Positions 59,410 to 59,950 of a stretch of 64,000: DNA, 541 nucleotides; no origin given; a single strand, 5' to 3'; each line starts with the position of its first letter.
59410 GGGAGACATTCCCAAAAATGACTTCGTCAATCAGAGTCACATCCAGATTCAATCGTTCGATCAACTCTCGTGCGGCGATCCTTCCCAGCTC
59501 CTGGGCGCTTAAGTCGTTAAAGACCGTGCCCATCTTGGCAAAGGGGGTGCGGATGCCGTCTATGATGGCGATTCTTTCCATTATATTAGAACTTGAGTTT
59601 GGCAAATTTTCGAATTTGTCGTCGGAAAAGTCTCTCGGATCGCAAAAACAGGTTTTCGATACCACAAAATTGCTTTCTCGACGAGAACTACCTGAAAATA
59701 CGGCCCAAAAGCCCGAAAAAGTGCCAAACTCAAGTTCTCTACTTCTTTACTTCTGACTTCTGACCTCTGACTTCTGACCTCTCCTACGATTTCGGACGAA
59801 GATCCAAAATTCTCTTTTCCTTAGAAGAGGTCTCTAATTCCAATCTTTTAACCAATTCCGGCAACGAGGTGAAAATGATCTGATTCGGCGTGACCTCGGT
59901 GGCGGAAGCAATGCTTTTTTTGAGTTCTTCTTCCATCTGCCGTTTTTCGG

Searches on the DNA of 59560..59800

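Call 68: search_rna_families(source=window, start=59560, end=59800, threshold=evalue, max_evalue=1)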
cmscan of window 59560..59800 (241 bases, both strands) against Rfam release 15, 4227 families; matches with E-value up to 1: 0.
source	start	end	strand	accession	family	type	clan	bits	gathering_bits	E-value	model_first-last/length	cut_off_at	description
